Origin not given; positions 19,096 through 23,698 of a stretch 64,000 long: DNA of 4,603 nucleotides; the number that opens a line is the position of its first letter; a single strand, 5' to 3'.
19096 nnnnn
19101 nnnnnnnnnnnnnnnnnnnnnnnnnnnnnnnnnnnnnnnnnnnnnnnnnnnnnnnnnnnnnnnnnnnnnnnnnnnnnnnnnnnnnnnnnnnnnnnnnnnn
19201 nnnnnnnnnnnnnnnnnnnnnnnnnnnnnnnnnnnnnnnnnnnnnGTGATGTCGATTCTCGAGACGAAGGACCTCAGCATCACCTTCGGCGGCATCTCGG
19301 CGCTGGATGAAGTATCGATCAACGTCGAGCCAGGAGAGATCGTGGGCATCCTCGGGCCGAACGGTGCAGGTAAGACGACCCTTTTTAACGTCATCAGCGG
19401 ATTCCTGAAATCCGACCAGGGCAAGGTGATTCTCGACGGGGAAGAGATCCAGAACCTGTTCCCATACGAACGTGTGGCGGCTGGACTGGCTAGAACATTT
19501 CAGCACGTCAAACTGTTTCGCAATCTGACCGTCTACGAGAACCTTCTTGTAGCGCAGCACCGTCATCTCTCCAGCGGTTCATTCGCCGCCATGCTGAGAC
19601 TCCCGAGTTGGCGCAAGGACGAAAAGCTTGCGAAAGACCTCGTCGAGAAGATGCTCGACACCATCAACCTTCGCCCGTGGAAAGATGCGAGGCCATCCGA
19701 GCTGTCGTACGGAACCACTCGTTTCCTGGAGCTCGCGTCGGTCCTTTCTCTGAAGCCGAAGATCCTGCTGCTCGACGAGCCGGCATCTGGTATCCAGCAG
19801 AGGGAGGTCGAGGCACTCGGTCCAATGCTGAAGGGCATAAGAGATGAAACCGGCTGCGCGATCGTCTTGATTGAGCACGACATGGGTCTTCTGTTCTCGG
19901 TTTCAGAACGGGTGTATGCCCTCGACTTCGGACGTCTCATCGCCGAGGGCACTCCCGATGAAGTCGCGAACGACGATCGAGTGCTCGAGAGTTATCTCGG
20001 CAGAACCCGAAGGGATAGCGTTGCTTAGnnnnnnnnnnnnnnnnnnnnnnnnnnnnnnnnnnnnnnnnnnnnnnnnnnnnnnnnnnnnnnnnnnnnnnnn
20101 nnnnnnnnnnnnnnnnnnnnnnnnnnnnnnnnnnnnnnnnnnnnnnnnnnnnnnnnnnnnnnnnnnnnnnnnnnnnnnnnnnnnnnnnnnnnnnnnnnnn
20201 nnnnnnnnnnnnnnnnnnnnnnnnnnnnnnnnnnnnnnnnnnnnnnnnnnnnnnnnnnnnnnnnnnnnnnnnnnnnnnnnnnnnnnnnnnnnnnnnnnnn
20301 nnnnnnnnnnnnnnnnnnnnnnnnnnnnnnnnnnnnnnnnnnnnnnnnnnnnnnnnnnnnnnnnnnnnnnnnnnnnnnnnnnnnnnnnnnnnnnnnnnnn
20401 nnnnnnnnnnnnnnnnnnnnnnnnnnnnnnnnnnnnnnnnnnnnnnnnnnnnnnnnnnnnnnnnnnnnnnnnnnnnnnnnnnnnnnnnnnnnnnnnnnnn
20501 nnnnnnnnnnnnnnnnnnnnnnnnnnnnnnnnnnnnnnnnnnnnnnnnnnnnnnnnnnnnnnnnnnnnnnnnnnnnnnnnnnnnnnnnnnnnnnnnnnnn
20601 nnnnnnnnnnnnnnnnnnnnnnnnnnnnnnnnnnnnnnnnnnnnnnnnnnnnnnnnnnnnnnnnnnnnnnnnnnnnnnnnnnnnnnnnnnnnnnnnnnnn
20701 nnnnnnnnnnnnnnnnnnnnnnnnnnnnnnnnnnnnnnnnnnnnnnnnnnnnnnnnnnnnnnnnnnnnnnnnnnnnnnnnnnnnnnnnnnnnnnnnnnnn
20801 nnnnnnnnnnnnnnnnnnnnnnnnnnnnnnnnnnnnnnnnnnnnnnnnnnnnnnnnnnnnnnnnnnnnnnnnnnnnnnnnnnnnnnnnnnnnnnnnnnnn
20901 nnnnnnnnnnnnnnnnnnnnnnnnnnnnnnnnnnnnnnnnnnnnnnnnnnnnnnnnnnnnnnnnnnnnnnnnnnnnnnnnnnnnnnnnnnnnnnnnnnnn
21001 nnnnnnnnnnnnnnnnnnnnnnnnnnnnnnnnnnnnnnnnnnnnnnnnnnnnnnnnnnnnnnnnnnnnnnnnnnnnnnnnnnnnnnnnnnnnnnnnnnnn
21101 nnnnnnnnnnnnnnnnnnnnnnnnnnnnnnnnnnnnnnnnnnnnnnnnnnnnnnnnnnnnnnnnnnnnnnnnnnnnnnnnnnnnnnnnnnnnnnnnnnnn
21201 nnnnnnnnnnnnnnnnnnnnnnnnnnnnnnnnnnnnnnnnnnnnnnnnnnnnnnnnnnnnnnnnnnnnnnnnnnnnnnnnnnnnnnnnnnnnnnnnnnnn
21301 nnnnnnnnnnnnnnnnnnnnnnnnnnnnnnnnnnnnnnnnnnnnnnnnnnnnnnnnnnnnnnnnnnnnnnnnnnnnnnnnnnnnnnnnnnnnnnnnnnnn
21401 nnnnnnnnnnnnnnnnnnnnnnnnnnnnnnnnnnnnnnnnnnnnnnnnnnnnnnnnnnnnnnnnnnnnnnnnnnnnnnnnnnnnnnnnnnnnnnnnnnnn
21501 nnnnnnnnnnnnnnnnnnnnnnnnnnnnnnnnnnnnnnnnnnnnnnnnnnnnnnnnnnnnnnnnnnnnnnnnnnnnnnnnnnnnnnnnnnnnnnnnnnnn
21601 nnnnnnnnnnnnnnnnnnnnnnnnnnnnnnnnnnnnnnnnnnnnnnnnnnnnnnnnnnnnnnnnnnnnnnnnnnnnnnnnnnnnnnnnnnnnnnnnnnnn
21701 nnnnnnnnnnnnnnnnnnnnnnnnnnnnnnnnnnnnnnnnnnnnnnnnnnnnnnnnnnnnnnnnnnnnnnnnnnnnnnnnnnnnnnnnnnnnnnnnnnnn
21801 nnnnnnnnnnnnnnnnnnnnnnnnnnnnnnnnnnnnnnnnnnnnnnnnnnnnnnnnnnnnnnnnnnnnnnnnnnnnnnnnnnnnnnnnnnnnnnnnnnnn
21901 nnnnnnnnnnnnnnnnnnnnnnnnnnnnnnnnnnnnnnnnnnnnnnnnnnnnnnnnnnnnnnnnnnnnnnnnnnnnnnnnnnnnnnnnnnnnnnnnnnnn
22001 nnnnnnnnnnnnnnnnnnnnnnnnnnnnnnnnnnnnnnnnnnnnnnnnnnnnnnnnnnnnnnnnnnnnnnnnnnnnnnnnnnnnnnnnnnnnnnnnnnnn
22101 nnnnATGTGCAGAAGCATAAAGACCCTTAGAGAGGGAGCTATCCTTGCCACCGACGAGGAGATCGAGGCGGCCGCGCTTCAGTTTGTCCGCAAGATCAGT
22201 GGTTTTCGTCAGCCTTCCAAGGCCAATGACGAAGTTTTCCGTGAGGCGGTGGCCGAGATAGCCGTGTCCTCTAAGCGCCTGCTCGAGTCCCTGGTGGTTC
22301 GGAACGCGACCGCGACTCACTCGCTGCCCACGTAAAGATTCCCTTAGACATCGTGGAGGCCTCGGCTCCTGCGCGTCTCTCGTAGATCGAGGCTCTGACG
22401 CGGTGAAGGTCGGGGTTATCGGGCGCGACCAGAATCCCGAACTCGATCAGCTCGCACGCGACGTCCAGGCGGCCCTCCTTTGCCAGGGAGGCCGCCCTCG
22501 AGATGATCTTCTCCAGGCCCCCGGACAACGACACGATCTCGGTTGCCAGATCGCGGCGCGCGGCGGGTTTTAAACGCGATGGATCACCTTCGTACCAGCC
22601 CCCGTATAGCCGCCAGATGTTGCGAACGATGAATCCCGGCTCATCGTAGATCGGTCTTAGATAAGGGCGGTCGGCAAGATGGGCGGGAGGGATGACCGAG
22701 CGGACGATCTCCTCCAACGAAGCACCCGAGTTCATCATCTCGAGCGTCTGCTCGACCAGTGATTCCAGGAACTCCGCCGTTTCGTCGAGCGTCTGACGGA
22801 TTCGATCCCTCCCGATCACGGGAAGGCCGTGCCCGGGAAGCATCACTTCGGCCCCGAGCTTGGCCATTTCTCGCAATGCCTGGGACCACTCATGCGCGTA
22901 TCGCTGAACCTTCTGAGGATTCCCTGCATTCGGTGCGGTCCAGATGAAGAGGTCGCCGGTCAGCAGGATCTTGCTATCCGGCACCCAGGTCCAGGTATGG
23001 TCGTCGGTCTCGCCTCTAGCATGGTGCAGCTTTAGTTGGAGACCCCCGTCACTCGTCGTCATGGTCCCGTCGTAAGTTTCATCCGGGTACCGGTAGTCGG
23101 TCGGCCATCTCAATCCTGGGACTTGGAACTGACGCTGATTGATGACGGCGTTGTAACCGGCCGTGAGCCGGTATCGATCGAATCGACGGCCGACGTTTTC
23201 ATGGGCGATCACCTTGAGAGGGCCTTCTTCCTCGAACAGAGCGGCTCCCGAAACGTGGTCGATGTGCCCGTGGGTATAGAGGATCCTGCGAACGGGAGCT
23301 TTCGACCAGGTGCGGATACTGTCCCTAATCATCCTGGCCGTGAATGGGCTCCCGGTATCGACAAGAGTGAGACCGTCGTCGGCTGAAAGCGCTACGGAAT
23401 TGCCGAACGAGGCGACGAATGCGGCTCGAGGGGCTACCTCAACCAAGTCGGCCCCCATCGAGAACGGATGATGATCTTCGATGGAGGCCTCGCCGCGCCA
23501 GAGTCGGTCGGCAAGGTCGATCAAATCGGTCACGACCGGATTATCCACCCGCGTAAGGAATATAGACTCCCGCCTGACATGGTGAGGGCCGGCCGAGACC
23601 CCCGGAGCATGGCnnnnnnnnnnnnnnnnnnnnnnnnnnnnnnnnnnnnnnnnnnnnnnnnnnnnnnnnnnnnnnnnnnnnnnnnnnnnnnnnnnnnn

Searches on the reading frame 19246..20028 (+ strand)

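Call 29: search_protein_families(library=pfam, proteins=[window:19246-20028:+], max_evalue=0.00001)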
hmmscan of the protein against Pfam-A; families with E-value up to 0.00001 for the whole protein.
window:19246-20028:+ (260 aa): 3 families
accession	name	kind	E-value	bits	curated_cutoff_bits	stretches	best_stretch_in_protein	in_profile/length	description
PF00005.33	ABC_tran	-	1.1e-31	110.6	25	1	20-180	1-136/137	ABC transporter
PF12399.14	BCA_ABC_TP_C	-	5.6e-10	39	25.5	1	230-253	1-24/27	Branched-chain amino acid ATP-binding cassette transporter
PF13304.12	AAA_21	-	1.4e-09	38.9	27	0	149-184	234-272/304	AAA domain, putative AbiEii toxin, Type IV TA system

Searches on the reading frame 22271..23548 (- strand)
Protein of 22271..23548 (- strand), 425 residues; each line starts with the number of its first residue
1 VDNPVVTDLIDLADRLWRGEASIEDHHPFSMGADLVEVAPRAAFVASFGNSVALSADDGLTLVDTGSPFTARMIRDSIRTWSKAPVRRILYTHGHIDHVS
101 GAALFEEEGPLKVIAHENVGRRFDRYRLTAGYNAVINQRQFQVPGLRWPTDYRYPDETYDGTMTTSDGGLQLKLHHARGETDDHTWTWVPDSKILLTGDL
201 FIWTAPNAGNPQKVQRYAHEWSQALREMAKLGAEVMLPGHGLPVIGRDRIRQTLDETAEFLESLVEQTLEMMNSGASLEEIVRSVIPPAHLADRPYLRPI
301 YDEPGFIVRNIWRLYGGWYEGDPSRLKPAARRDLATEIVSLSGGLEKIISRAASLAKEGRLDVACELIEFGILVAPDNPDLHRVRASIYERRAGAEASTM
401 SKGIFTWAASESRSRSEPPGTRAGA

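Call 29: search_protein_families(library=pfam, proteins=[window:22271-23548:-], max_evalue=0.00001)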
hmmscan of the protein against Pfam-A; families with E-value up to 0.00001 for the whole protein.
window:22271-23548:- (425 aa): 3 families
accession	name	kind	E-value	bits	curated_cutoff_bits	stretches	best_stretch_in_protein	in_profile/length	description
PF14863.12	Alkyl_sulf_dimr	-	8.5e-29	101.2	26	1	279-414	3-138/139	Alkyl sulfatase dimerisation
PF00753.33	Lactamase_B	-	2.7e-23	83.4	22.7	1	48-240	5-196/196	Metallo-beta-lactamase superfamily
PF12706.13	Lactamase_B_2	-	4.3e-06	26.9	27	0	62-166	4-110/200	Beta-lactamase superfamily domain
